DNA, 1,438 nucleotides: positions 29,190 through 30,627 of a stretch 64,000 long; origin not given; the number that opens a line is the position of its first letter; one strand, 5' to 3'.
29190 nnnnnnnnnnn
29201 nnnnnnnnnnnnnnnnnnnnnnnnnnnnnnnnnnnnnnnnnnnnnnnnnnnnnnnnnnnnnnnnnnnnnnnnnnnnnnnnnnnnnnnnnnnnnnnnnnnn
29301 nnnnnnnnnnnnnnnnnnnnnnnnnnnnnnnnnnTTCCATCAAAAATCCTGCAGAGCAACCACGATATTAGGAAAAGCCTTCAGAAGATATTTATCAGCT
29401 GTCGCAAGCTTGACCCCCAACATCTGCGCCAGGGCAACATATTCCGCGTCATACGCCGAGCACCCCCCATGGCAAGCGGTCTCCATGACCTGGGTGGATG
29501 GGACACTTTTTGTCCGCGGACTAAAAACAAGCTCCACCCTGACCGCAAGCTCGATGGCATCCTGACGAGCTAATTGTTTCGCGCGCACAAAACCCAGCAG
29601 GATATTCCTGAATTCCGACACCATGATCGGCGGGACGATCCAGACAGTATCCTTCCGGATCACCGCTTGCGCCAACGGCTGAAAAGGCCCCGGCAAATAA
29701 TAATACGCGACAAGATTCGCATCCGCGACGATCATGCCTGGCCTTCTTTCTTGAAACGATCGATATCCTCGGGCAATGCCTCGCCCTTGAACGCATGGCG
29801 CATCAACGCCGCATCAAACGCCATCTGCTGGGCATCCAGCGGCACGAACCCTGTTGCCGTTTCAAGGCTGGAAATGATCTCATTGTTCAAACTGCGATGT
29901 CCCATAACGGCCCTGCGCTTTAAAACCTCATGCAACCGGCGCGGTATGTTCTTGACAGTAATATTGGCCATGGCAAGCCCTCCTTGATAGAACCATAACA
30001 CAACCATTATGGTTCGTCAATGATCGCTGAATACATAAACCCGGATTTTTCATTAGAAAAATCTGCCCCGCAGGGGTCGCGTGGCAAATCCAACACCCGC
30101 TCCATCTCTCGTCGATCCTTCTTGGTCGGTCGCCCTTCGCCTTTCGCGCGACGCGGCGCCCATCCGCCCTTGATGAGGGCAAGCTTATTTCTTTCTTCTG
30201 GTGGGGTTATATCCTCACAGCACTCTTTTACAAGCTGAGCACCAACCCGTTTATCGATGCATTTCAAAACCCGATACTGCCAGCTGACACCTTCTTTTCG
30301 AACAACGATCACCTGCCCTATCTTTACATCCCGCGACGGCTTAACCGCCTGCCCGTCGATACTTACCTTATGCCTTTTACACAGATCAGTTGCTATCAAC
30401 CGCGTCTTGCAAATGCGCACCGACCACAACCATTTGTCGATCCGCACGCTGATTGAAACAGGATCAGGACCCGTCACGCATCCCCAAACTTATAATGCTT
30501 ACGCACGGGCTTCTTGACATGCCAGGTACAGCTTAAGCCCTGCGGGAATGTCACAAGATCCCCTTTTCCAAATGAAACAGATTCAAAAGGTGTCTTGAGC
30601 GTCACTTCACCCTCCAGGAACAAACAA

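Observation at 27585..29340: HEPN/MNT toxin-antitoxin cassette at the 3' end of the histidinol-phosphatase gene, bracketed by a ~240-bp diverged direct repeat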

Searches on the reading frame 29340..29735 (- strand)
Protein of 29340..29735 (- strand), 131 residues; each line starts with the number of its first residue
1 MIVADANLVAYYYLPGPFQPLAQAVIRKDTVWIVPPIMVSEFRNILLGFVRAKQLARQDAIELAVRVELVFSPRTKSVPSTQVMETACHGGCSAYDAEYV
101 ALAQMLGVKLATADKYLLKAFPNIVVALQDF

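Call 7: search_protein_families(library=pfam, proteins=[window:29340-29735:-], max_evalue=0.01)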
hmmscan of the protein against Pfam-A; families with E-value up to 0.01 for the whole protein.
window:29340-29735:- (131 aa): 1 family
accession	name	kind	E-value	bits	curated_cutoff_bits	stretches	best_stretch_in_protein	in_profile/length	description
PF01850.27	PIN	-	2.6e-05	25.2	23.6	1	2-117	1-114/120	PIN domain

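Call 8: search_protein_families(library=ncbifam, proteins=[window:29340-29735:-], max_evalue=0.01)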
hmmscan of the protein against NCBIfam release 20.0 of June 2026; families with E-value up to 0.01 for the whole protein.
window:29340-29735:- (131 aa): 0 families

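Call 21: find_encoding_contigs(protein=window:29340-29735:-, flank=6000, max_places=10)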
Protein window:29340-29735:- (131 aa): 17 contigs read that carry it; 2 places shown.
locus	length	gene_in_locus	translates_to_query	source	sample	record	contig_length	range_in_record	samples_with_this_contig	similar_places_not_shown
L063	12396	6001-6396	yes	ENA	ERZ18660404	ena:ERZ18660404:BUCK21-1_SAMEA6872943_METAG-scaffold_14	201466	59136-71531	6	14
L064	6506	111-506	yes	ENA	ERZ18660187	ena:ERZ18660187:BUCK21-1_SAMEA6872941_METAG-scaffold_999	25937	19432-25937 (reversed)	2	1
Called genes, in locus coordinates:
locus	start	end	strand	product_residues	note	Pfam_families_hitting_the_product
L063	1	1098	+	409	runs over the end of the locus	PF00266:Aminotran_5, PF00155:Aminotran_1_2 (weak)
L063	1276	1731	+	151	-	PF01592:NifU_N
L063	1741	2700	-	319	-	PF01565:FAD_binding_4, PF02873:MurB_C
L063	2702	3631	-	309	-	PF02401:LYTB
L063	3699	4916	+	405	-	PF04551:GcpE, PF26540:GcpE_C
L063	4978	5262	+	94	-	PF05899:Cupin_3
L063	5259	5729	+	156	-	PF01479:S4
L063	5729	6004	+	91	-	PF22513:FitA-like_RHH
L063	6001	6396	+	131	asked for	-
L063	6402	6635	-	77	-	-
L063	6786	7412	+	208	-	PF01909:NTP_transf_2, PF18765:Polbeta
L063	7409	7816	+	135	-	-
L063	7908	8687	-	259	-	PF02811:PHP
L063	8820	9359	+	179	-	PF01227:GTP_cyclohydroI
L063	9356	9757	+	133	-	PF02152:FolB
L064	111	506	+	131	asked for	-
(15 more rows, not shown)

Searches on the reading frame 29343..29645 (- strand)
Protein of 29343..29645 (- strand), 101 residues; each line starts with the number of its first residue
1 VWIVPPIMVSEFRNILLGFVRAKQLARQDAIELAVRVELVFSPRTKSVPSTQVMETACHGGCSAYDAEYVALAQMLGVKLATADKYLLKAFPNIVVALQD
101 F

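Call 44: list_cluster_members(proteins=[window:29343-29645:-, window:26632-26916:-, P0139, P0140])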
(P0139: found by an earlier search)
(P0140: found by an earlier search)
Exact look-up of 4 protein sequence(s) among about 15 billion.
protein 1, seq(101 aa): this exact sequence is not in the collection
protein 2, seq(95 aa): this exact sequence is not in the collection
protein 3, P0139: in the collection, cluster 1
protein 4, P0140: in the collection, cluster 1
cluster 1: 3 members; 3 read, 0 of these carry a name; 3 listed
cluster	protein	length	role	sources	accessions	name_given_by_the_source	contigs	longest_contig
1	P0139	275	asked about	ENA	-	-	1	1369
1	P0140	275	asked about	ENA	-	-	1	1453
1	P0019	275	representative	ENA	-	-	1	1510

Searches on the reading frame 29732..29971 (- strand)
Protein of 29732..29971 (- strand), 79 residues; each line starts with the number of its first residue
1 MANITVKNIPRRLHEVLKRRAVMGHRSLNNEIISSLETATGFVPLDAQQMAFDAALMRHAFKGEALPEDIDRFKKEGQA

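Call 7: search_protein_families(library=pfam, proteins=[window:29732-29971:-], max_evalue=0.01)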
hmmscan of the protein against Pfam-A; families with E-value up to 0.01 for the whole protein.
window:29732-29971:- (79 aa): 2 families
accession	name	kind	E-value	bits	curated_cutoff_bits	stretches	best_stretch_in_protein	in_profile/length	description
PF22513.2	FitA-like_RHH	-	7.4e-09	35.9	27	1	2-39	1-38/39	Antitoxin FitA-like, ribbon-helix-helix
PF03869.20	Arc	-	0.00034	20.8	20.4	1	9-38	11-40/50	Arc-like DNA binding domain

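Call 8: search_protein_families(library=ncbifam, proteins=[window:29732-29971:-], max_evalue=0.01)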
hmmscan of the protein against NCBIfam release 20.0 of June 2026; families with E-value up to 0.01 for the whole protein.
window:29732-29971:- (79 aa): 1 family
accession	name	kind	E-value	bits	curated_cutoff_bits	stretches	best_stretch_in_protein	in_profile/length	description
NF052309.1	conj_TF_TprA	exception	0.00097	19.6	150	1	6-39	9-42/81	ICE element conjugation transcription factor TprA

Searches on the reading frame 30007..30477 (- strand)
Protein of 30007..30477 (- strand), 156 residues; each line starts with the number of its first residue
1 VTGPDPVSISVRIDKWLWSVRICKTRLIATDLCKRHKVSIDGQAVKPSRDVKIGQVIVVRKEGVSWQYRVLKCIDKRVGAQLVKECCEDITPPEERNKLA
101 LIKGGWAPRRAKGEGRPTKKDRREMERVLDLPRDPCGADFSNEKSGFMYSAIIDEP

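Call 7: search_protein_families(library=pfam, proteins=[window:30007-30477:-], max_evalue=0.01)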
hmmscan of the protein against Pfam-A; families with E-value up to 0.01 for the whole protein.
window:30007-30477:- (156 aa): 1 family
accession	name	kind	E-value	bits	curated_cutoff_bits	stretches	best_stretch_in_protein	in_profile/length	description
PF01479.30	S4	-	9.1e-09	35.4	22.8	1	11-57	1-48/48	S4 domain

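Call 8: search_protein_families(library=ncbifam, proteins=[window:30007-30477:-], max_evalue=0.01)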
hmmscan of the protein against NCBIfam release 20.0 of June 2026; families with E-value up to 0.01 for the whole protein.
window:30007-30477:- (156 aa): 3 families
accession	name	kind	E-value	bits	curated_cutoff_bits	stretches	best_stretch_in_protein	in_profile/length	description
NF007673.0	PRK10348.1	equivalog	1.6e-14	54.1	148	1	8-127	6-126/133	ribosome-associated heat shock protein Hsp15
NF003717.0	PRK05327.1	equivalog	0.002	18.1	116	1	11-62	92-144/202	30S ribosomal protein S4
NF049952.1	23rRNACMtaseTlyA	equivalog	0.0081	15.7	250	1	12-78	2-72/236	23S rRNA (cytidine-2'-O)-methyltransferase TlyA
